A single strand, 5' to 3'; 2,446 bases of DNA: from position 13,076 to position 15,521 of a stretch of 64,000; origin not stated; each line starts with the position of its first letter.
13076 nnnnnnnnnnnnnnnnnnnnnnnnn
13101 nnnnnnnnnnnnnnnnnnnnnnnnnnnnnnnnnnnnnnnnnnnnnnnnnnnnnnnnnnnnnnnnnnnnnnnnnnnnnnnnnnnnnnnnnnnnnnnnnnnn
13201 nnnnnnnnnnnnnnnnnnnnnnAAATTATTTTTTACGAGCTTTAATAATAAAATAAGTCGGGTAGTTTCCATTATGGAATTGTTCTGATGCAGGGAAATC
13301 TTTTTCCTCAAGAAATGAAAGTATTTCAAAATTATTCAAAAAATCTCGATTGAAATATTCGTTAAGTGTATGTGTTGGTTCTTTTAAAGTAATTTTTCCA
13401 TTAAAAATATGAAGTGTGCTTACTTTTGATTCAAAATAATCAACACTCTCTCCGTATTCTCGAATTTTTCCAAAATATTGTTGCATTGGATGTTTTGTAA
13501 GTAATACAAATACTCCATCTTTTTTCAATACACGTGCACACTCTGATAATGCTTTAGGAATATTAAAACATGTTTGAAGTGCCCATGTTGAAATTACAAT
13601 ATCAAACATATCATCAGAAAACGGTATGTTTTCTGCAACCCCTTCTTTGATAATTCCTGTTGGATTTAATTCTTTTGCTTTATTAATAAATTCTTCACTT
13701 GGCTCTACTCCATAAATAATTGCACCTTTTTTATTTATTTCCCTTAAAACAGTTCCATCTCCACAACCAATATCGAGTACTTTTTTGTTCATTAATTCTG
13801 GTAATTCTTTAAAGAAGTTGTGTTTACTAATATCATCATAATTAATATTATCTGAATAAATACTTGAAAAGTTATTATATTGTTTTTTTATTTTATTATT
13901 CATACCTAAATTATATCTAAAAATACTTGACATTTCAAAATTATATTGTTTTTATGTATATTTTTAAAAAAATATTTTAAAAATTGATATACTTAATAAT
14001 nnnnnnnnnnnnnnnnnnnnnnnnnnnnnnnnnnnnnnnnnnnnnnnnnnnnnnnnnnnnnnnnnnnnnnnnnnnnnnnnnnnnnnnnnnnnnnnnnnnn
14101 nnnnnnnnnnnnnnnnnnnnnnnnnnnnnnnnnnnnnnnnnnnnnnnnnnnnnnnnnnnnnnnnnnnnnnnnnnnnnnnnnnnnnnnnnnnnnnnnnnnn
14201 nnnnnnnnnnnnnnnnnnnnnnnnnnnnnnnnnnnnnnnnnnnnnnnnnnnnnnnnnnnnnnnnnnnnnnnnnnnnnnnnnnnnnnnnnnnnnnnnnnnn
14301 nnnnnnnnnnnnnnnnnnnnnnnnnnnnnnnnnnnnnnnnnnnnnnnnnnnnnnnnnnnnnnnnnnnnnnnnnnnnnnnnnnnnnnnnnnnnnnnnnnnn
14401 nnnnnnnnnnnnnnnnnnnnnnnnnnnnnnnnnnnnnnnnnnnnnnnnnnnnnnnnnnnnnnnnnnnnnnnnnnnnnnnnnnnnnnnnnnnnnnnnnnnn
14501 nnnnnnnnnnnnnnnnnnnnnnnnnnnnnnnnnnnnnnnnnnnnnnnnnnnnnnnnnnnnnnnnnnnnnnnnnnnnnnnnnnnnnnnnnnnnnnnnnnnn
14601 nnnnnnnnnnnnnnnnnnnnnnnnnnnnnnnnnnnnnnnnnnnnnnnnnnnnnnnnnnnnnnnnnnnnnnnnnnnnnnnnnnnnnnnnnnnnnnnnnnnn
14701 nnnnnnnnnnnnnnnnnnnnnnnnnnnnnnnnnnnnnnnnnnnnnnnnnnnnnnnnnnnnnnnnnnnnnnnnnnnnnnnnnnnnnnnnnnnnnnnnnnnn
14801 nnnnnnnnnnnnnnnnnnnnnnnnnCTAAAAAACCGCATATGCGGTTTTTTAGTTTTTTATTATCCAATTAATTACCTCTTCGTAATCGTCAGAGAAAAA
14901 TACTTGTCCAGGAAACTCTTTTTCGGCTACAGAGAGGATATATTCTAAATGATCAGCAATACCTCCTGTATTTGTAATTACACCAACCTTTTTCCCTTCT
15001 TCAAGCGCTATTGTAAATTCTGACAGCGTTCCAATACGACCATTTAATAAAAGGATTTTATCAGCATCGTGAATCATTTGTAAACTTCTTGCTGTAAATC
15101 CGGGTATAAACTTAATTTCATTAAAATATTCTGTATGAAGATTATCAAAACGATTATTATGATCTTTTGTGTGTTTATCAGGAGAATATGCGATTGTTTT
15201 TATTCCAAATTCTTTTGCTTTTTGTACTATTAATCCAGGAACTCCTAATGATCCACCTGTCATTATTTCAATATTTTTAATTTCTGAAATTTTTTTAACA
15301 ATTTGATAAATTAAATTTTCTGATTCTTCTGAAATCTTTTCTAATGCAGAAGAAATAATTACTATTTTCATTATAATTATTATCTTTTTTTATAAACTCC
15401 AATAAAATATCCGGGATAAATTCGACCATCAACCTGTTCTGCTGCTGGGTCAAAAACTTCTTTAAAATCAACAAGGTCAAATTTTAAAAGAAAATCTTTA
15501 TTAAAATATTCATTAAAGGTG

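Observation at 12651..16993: Tandemly duplicated three-gene cassette: SLOG/LOG-like protein plus SAM methyltransferase, divergent from a dedicated wHTH regulator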

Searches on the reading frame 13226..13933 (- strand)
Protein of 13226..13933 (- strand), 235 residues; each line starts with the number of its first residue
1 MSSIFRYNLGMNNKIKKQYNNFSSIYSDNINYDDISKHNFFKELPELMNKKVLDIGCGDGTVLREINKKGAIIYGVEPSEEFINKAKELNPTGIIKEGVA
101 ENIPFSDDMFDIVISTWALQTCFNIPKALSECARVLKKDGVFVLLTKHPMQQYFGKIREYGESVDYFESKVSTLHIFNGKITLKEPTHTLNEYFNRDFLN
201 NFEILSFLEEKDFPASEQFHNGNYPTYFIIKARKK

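Call 3: search_protein_families(library=pfam, proteins=[window:13226-13933:-], max_evalue=0.1)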
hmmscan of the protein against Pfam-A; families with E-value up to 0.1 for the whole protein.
window:13226-13933:- (235 aa): 19 families
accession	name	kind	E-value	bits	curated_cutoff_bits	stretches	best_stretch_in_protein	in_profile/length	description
PF08241.18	Methyltransf_11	-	1e-22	81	21.2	1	53-144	1-95/95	Methyltransferase domain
PF13649.12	Methyltransf_25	-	7.7e-18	65.4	27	1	52-140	1-97/97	Methyltransferase domain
PF13847.12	Methyltransf_31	-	2.1e-15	57.1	27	1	49-162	4-127/145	Methyltransferase domain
PF13489.12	Methyltransf_23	-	4.8e-14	52.9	27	1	48-166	22-134/164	Methyltransferase domain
PF08242.18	Methyltransf_12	-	9.1e-13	49.2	30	1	53-142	1-98/98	Methyltransferase domain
PF07021.18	MetW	-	6.1e-09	36.2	21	1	50-138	15-104/193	Methionine biosynthesis protein MetW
PF01209.24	Ubie_methyltran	-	9e-09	35.5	20.1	1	13-146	14-153/233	ubiE/COQ5 methyltransferase family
PF05219.18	DREV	-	7.7e-07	28.9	26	1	36-158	82-200/265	DREV methyltransferase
PF08003.17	Methyltransf_9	-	1.5e-05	24.5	23.8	1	40-90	107-158/315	Protein of unknown function (DUF1698)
PF01555.25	N6_N4_Mtase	-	7.8e-05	23.2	26.7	0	48-88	181-221/221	DNA methylase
PF01564.23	Spermine_synth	-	0.00014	21.9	22.9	0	49-68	19-38/186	Spermine/spermidine synthase domain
PF05148.21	Methyltransf_8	-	0.0012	19.2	27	1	49-144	73-156/219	Hypothetical methyltransferase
PF02390.23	Methyltransf_4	-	0.0036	17.2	24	0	50-85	3-40/173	Putative methyltransferase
PF02353.26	CMAS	-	0.004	16.9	27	1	50-146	64-166/273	Mycolic acid cyclopropane synthetase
PF05175.20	MTS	-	0.0053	16.9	23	1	34-87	17-72/170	Methyltransferase small domain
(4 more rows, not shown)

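Call 4: search_protein_families(library=ncbifam, proteins=[window:13226-13933:-], max_evalue=0.1)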
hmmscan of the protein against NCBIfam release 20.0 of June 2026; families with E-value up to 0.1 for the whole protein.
window:13226-13933:- (235 aa): 57 families (the best 25 are shown)
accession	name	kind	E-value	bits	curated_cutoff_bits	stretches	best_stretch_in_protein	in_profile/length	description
NF045667.1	MTase_DVU1556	equivalog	1.2e-19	70.6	155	1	49-144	23-119/213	DVU_1556 family methyltransferase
TIGR01934.1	MenG_MenH_UbiE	subfamily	3e-18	66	158.35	1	12-151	5-148/223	ubiquinone/menaquinone biosynthesis methyltransferase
NF001244.0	PRK00216.1-5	equivalog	1.8e-15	56.9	216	1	11-151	13-160/236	bifunctional demethylmenaquinone methyltransferase/2-methoxy-6-polyprenyl-1,4-benzoquinol methylase UbiE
TIGR02072.1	BioC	equivalog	5.3e-15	55.9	184.95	1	40-178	23-168/244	malonyl-ACP O-methyltransferase BioC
NF007610.0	PRK10258.1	equivalog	1.1e-14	54.4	342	1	23-145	17-139/251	malonyl-ACP O-methyltransferase BioC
NF043040.1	corrin_prot_MT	hypoth_equivalog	9.2e-12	44.8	180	1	48-145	41-148/216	corrinoid protein-associated methyltransferase CpaM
NF047649.1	MTase_UXPK_star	exception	1.2e-11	44.1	460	1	4-144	32-181/283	methyltransferase/UXPK-star double selenoprotein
NF040539.1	AST_met_ArsM_2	exception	1.5e-11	44.6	240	1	49-192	57-202/262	putative arsinothricin biosynthesis methyltransferase ArsM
NF004452.0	PRK05785.1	equivalog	3.6e-11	43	207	1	40-145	45-146/228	hypothetical protein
NF001241.0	PRK00216.1-2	equivalog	3.9e-11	43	327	1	32-145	35-148/231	demethylmenaquinone methyltransferase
TIGR01983.1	UbiG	equivalog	6.4e-11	42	102.95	1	38-146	39-153/228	bifunctional 2-polyprenyl-6-hydroxyphenol methylase/3-demethylubiquinol 3-O-methyltransferase UbiG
TIGR02081.1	metW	equivalog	1e-10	41.5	189.5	1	50-138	15-104/194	methionine biosynthesis protein MetW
NF041537.1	ArsM_AhpD_UU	exception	1.6e-09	37.1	510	1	50-144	78-180/345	arsenite methyltransferase/AhpD domain selenoprotein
NF045825.1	FAmtase_mtf2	equivalog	9e-09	34.9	400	1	47-144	57-158/248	fatty-acid O-methyltransferase Mtf2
TIGR02021.1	BchM-ChlM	equivalog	2.2e-08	33.8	158.9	1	25-139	29-150/218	magnesium protoporphyrin IX methyltransferase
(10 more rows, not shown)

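Call 28: search_solved_structures(query=window:13226-13933:-, max_evalue=0.001)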
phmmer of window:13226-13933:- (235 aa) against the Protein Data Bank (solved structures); distinct sequences matched with E-value up to 0.001: 37.
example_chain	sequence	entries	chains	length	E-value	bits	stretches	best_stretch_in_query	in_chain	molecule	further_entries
1xxl_A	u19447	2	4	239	1.4e-10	44.5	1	50-148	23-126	YcgJ protein | ycgJ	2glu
3l8d_A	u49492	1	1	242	2.5e-10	43.7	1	41-146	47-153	Methyltransferase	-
3g5l_A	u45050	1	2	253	8.9e-10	41.9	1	38-215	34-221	Putative S-adenosylmethionine dependent methyltransferase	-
3bkw_A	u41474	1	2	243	4.5e-08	36.3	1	44-151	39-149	S-adenosylmethionine dependent methyltransferase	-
6uak_A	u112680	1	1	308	6e-08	35.9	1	49-168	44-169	SAM dependent methyltransferase LahSB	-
2avn_A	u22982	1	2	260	2.4e-07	33.9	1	50-145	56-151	ubiquinone/menaquinone biosynthesis methyltransferase-related protein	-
1vlm_A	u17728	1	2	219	4.1e-07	33.1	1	53-158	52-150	SAM-dependent methyltransferase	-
3cc8_A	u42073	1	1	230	7.6e-07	32.3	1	31-143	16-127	Putative methyltransferase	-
3ege_A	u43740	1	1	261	9e-07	32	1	19-146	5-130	Putative methyltransferase from antibiotic biosynthesis pathway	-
6uv6_A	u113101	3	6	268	2.4e-06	30.6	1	41-145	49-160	D-glucose O-methyltransferase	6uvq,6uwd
2gs9_A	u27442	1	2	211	4.4e-06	29.8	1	50-162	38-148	Hypothetical protein TT1324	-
5gm1_A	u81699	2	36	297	4.6e-06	29.7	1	48-145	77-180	O-methylransferase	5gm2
3hnr_A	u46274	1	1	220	4.9e-06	29.6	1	23-144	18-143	probable methyltransferase BT9727_4108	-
6f5z_A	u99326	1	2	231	8.3e-06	28.9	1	42-147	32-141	24-sterol C-methyltransferase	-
8k76_A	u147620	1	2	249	8.5e-06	28.8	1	38-147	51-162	S-adenosylmethionine-dependent methyltransferase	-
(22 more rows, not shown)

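Call 58: search_protein_families(library=padloc, proteins=[window:13226-13933:-], max_evalue=0.01)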
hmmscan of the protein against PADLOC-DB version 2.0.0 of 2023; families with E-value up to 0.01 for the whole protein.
window:13226-13933:- (235 aa): 1 family
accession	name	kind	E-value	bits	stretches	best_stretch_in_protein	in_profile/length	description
PDLC04134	mad2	-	2.2e-20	70.9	1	43-164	285-410/492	mads_2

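Call 68: find_homologous_proteins(query=window:13226-13903:-, max_evalue=0.00001)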
Query window:13226-13903:- (225 aa): 93 proteins with E <= 0.00001 among 609 candidates.
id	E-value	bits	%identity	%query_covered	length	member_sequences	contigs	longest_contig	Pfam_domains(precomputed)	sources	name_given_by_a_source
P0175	1.3e-139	481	93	100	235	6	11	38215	PF07021.19,PF13847.13,PF13489.13,PF13649.13,PF05219.18,PF01209.25,PF08241.19,PF08242.19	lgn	-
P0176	1.3e-107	377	74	100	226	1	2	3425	PF07021.19,PF13847.13,PF13489.13,PF13649.13,PF05219.18,PF01209.25,PF08241.19,PF08242.19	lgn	-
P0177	2.2e-102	360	71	100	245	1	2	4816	PF07021.19,PF13847.13,PF13489.13,PF08003.18,PF13649.13,PF05219.18,PF01209.25,PF08241.19,PF08242.19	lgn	-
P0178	2.5e-102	359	71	100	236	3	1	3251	PF07021.19,PF13847.13,PF13489.13,PF13649.13,PF05219.18,PF01209.25,PF08241.19,PF08242.19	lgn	-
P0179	6.6e-101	355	69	100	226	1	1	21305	PF07021.19,PF13847.13,PF13489.13,PF13649.13,PF05219.18,PF01209.25,PF08241.19,PF08242.19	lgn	-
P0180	1.7e-100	353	69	100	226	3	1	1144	PF07021.19,PF13847.13,PF13489.13,PF08003.18,PF13649.13,PF05219.18,PF01209.25,PF08241.19,PF08242.19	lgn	-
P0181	7.0e-100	351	69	100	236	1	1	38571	PF07021.19,PF13847.13,PF13489.13,PF13649.13,PF05219.18,PF01209.25,PF08241.19,PF08242.19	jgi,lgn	jgi:ubiquinone/menaquinone biosynthesis C-methylase UbiE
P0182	8.7e-96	338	67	100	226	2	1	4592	PF07021.19,PF13847.13,PF13489.13,PF13649.13,PF01209.25,PF08241.19,PF08242.19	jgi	jgi:ubiquinone/menaquinone biosynthesis C-methylase UbiE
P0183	5.0e-94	332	65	100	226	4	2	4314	PF07021.19,PF13847.13,PF13489.13,PF13649.13,PF01209.25,PF08241.19,PF08242.19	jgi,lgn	jgi:malonyl-CoA O-methyltransferase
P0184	3.4e-91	323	62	100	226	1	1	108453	PF07021.19,PF13847.13,PF13489.13,PF13649.13,PF01209.25,PF08241.19,PF08242.19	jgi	jgi:ubiquinone/menaquinone biosynthesis C-methylase UbiE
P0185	5.8e-91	322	62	100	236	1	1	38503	PF07021.19,PF13847.13,PF13489.13,PF13649.13,PF05219.18,PF01209.25,PF08241.19,PF08242.19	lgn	-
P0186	9.8e-91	321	63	100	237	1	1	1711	PF07021.19,PF13847.13,PF13489.13,PF13649.13,PF05148.22,PF01209.25,PF08241.19,PF08242.19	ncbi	-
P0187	1.1e-90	321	62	100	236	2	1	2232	PF07021.19,PF13847.13,PF13489.13,PF13649.13,PF05219.18,PF01209.25,PF08241.19,PF08242.19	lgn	-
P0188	6.0e-88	312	61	100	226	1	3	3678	PF07021.19,PF13847.13,PF13489.13,PF08003.18,PF13649.13,PF03291.23,PF05219.18,PF01209.25,PF08241.19,PF08242.19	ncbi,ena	-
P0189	5.7e-87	309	62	100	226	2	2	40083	PF07021.19,PF13847.13,PF13489.13,PF13649.13,PF01209.25,PF08241.19,PF08242.19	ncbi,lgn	-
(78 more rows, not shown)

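Call 73: predict_structure(alignment_id=A4)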
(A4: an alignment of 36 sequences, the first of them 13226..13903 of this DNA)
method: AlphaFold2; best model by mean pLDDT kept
length: 225 residues; sequences in the alignment: 36
mean_pLDDT: 94.2   pTM: 0.91
mean pLDDT of the five models: 94.2, 92.2, 92.1, 91.1, 88.1
residues with pLDDT >= 90: 188; 70-90: 35; 50-70: 2; < 50: 0
segments of 3 or more residues with pLDDT < 50: none
pLDDT, mean of each block of 10 residues (from residue 1): 73 83 91 98 97 98 97 96 97 98 96 96 99 97 95 95 90 93 98 98 89 95 99
secondary structure, 60 per line:
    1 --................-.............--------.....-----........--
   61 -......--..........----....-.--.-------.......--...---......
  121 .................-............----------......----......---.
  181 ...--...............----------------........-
elements in order: H3-18 H20-32 E41-45 H51-58 E62-67 H70-79 E84-87 E100-106 H115-125 E126-137 H139-150 E161-166 E171-176 H180-183 H186-191 E192-200 E217-224

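Call 75: fold_search(model_id=the predicted structure, library=pdb)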
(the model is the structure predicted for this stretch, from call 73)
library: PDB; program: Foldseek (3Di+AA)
matches with E <= 10: 1956; with E <= 0.001: 1470
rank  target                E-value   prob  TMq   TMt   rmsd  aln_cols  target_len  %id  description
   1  3g5l_A                3.2e-18  1.00  0.73  0.73   4.8       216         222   25  Crystal structure of putative S-adenosylmethionine dependent methyltransferase from Listeria monocytogenes (released 2009-02-17)
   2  3g5l_B                3.2e-18  1.00  0.71  0.75   5.1       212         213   24  Crystal structure of putative S-adenosylmethionine dependent methyltransferase from Listeria monocytogenes (released 2009-02-17)
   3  3l8d                  4.8e-16  1.00  0.66  0.72   5.5       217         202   21  Crystal structure of methyltransferase from Bacillus Thuringiensis (released 2010-01-12)
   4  3bkw_B                7.3e-15  1.00  0.66  0.68   6.0       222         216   18  Crystal structure of S-adenosylmethionine dependent methyltransferase (NP_104914.1) from Mesorhizobium loti at 1.60 A  (released 2007-12-18)
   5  1xxl_A                1.3e-14  1.00  0.60  0.58   6.9       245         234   20  The crystal structure of YcgJ protein from Bacillus subitilis at 2.1 A resolution (released 2004-11-23)
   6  3bkw_A                1.6e-14  1.00  0.68  0.70   5.6       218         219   20  Crystal structure of S-adenosylmethionine dependent methyltransferase (NP_104914.1) from Mesorhizobium loti at 1.60 A  (released 2007-12-18)
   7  2avn_A                7.6e-14  1.00  0.75  0.69   5.5       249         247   18  CRYSTAL STRUCTURE OF A UBIQUINONE/MENAQUINONE BIOSYNTHESIS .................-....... PROTEIN (TM1389) FROM THERMOTOGA  (released 2005-10-18)
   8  6uv6_C                1.5e-13  1.00  0.62  0.53   5.6       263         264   18  AtmM with bound rebeccamycin analogue (released 2020-11-25)
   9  6f5z_B                1.6e-13  1.00  0.71  0.71   4.9       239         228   15  Complex between the Haloferax volcanii Trm112 methyltransferase activator and the Hvo_0019 putative methyltransferase (released 2018-07-11)
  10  3e8s                  1.6e-13  1.00  0.70  0.72   3.8       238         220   18  Crystal structure of Putative SAM Dependent Methyltransferase in Complex with SAH (NP_744700.1) from PSEUDOMONAS PUTIDA  (released 2008-09-02)
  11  5gm1_B                2.7e-13  1.00  0.62  0.51  15.1       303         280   17  Crystal structure of methyltransferase TleD complexed with SAH (released 2016-09-28)
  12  1vlm_B                4.2e-13  1.00  0.57  0.62   7.0       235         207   20  Crystal structure of SAM-dependent methyltransferase, possible histamine N-methyltransferase (TM1293) from Thermotoga  (released 2004-08-24)
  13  6uv6_A                4.5e-13  1.00  0.65  0.56   5.3       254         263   19  AtmM with bound rebeccamycin analogue (released 2020-11-25)
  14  6uvq_A                5.4e-13  1.00  0.62  0.55   6.2       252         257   18  Crystal structure of Apo AtmM (released 2020-11-25)
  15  3sm3                  7.0e-13  1.00  0.62  0.65   5.2       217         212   24  Crystal Structure of SAM-dependent methyltransferases Q8PUK2_METMA from Methanosarcina mazei. Northeast Structural Genom (released 2011-07-20)
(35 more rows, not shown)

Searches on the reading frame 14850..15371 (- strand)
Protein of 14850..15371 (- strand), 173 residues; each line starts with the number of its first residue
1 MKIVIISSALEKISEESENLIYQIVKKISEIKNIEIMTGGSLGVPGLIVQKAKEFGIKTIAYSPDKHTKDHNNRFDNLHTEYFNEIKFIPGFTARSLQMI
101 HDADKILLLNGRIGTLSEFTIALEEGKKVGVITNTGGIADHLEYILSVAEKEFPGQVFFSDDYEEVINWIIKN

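Call 3: search_protein_families(library=pfam, proteins=[window:14850-15371:-], max_evalue=0.1)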
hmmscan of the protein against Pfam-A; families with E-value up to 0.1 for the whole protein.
window:14850-15371:- (173 aa): 6 families
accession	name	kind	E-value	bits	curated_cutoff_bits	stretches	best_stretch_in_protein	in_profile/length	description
PF18306.6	LDcluster4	-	9.8e-16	58.2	26.3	1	3-140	4-125/151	SLOG cluster4 family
PF03641.19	Lysine_decarbox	-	0.0051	17.4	27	1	73-124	29-74/131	Possible lysine decarboxylase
PF18185.7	STALD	-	0.0063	16.4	24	0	114-143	137-166/211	Sir2- and TIR-associating SLOG family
PF10686.14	YAcAr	-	0.0069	16.6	28.2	1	20-66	16-63/66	YspA, cpYpsA-related SLOG family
PF02481.21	DNA_processg_A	-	0.025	14.2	29.6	1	12-82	54-123/212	DNA recombination-mediator protein A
PF18171.6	LSDAT_prok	-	0.054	13.2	25.4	0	106-142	127-163/195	SLOG in TRPM, prokaryote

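Call 4: search_protein_families(library=ncbifam, proteins=[window:14850-15371:-], max_evalue=0.1)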
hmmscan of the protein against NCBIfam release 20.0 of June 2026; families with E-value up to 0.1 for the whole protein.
window:14850-15371:- (173 aa): 3 families
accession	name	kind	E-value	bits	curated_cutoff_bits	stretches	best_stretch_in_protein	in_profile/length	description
TIGR00725.1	TIGR00725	hypoth_equivalog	1.4e-14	53.9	106.9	1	11-170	10-158/159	TIGR00725 family protein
TIGR00730.1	TIGR00730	subfamily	0.00077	19.3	96.35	1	33-120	32-114/178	TIGR00730 family Rossman fold protein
NF009497.0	PRK12857.1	equivalog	0.038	13.2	423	1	19-61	188-230/284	class II fructose-1,6-bisphosphate aldolase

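Call 58: search_protein_families(library=padloc, proteins=[window:14850-15371:-], max_evalue=0.01)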
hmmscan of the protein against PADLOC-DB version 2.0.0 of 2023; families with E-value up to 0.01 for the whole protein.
window:14850-15371:- (173 aa): 0 families
